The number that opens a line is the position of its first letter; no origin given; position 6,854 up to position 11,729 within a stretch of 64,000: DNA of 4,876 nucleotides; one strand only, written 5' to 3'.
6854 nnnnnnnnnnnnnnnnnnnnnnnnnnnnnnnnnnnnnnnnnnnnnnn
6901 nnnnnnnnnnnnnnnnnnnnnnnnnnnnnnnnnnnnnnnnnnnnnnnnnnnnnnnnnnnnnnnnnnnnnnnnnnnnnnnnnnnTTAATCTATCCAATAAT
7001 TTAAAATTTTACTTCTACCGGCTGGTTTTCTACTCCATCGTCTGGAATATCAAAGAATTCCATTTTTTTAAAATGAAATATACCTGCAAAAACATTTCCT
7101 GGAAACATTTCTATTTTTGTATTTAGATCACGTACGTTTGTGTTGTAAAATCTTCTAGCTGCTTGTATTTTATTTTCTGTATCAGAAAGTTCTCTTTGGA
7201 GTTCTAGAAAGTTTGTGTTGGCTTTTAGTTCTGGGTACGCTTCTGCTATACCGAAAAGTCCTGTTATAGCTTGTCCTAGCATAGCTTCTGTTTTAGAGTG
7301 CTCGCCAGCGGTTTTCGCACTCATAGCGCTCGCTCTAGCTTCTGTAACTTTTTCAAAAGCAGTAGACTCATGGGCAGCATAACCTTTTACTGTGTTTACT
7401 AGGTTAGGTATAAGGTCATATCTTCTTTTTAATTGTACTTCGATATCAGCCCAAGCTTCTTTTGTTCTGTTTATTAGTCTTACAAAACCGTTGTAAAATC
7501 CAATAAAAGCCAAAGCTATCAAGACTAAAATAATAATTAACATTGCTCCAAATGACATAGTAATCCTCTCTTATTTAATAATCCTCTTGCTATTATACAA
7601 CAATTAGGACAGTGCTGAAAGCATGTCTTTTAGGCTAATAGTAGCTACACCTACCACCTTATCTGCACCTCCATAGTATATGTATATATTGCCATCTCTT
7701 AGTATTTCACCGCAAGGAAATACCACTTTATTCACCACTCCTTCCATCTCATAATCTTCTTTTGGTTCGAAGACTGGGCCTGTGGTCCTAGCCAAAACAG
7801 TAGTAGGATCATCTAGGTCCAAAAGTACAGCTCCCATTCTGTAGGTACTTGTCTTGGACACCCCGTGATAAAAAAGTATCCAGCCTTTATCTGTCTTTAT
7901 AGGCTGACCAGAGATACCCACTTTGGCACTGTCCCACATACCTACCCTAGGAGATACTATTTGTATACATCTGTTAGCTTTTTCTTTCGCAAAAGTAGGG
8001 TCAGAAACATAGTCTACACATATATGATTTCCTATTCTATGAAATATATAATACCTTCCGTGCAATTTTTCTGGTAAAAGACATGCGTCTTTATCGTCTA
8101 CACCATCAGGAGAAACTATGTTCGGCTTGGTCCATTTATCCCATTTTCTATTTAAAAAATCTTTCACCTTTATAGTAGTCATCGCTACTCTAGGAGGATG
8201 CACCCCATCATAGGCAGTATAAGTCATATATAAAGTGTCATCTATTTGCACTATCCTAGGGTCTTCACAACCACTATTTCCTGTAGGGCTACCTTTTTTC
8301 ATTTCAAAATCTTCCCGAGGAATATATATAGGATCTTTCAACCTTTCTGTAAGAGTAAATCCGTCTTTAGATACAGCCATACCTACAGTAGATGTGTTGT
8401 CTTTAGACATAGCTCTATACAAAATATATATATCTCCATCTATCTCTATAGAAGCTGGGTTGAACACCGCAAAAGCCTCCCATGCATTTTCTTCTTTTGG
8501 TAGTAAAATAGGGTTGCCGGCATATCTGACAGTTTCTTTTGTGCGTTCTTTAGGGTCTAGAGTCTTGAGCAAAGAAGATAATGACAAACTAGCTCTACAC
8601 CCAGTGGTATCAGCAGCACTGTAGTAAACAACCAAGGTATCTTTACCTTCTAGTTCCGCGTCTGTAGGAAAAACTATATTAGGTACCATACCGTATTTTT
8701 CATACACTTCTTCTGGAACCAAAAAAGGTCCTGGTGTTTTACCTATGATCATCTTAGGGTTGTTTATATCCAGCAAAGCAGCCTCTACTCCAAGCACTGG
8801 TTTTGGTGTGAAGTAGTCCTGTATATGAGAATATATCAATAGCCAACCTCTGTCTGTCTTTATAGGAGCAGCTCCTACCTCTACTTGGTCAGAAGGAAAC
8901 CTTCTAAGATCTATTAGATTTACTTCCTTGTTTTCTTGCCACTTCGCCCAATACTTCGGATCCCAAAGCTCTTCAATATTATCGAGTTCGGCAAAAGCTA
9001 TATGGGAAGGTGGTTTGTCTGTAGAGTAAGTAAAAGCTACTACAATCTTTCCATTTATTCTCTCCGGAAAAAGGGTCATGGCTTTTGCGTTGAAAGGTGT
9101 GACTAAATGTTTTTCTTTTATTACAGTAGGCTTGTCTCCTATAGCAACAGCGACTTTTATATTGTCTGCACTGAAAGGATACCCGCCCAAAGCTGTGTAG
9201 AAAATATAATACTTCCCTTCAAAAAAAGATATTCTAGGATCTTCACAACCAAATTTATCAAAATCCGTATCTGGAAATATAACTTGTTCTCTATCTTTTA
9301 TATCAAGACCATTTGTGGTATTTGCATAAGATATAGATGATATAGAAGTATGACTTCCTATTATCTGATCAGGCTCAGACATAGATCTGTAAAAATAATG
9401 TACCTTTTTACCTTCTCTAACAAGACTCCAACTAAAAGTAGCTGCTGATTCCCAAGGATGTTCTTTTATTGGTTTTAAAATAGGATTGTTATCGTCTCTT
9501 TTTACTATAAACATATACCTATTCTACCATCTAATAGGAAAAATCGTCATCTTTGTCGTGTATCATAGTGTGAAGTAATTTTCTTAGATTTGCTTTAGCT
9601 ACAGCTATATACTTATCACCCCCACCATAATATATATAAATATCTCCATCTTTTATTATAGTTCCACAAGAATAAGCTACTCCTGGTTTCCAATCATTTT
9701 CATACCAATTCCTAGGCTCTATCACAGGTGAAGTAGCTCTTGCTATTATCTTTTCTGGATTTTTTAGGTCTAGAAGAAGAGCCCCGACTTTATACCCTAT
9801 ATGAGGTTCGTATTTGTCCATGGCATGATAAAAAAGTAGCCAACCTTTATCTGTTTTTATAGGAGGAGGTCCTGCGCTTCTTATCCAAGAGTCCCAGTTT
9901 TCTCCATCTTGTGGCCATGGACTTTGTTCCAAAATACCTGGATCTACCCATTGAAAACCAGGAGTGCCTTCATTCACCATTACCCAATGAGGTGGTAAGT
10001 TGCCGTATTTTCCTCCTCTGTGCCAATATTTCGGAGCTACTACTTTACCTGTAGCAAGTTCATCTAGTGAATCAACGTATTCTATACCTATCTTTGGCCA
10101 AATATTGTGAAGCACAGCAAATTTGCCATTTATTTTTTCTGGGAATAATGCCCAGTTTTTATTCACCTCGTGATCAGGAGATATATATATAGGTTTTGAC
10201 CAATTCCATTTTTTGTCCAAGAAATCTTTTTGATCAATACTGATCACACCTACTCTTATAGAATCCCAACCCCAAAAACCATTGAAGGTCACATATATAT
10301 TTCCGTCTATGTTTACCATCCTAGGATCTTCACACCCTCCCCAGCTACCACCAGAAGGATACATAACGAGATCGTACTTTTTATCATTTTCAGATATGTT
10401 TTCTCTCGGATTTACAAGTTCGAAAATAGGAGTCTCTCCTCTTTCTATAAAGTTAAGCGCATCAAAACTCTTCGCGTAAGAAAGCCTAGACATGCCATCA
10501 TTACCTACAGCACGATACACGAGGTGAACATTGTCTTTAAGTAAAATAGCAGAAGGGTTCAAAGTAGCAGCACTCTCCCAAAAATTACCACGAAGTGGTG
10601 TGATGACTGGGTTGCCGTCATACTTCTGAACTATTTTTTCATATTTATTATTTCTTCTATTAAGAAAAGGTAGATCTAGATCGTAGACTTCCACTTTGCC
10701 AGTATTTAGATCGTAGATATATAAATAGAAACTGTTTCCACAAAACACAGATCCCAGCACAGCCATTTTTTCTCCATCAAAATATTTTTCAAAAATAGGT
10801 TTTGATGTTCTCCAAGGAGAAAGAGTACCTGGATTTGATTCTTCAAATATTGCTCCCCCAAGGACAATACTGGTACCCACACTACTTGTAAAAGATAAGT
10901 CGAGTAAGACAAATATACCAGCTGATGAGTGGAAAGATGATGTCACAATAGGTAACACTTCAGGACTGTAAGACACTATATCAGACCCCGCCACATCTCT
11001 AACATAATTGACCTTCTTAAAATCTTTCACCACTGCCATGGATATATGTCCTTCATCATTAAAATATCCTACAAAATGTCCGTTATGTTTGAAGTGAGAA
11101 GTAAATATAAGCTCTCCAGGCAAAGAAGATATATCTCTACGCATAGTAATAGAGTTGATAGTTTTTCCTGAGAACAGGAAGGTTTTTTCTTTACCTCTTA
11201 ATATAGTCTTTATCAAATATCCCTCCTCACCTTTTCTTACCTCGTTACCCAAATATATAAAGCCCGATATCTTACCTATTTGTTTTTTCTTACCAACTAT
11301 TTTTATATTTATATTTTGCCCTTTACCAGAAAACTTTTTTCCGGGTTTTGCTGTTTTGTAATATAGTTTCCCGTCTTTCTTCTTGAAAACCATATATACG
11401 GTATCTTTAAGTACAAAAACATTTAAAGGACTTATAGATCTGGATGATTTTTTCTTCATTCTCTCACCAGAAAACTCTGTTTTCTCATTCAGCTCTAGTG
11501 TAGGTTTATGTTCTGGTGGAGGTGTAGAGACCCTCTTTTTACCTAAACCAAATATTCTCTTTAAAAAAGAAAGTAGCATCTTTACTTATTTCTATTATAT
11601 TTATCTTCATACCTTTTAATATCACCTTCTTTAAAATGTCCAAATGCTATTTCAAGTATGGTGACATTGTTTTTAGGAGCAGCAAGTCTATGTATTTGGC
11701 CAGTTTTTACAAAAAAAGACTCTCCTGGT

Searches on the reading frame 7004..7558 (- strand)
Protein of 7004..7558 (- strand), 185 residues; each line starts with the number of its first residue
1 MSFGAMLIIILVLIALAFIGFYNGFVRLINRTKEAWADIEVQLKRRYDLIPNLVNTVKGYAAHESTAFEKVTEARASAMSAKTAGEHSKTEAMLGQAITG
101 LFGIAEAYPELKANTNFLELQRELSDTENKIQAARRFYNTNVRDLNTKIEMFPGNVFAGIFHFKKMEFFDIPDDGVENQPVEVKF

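Call 59: search_protein_families(library=pfam, proteins=[window:7004-7558:-], max_evalue=0.001)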
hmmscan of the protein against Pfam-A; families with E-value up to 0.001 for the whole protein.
window:7004-7558:- (185 aa): 1 family
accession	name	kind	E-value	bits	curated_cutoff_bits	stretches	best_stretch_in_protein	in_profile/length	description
PF04011.17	LemA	-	5.1e-59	198.8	26.2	1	35-185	1-149/149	LemA family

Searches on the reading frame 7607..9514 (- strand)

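Call 59: search_protein_families(library=pfam, proteins=[window:7607-9514:-], max_evalue=0.001)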
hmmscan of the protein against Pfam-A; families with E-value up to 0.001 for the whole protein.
window:7607-9514:- (636 aa): 2 families
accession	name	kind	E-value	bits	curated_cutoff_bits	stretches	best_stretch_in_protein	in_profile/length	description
PF04041.19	Glyco_hydro_130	-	2.4e-90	303.2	26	2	346-633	31-316/320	beta-1,4-mannooligosaccharide phosphorylase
PF04616.20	Glyco_hydro_43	-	0.00066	19.6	32.2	0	359-445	131-211/288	Glycosyl hydrolases family 43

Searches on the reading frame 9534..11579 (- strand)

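Call 59: search_protein_families(library=pfam, proteins=[window:9534-11579:-], max_evalue=0.001)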
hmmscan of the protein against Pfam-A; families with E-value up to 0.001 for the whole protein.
window:9534-11579:- (682 aa): 1 family
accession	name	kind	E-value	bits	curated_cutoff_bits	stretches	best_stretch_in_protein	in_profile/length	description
PF04041.19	Glyco_hydro_130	-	1e-27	97.4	26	2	560-672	209-318/320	beta-1,4-mannooligosaccharide phosphorylase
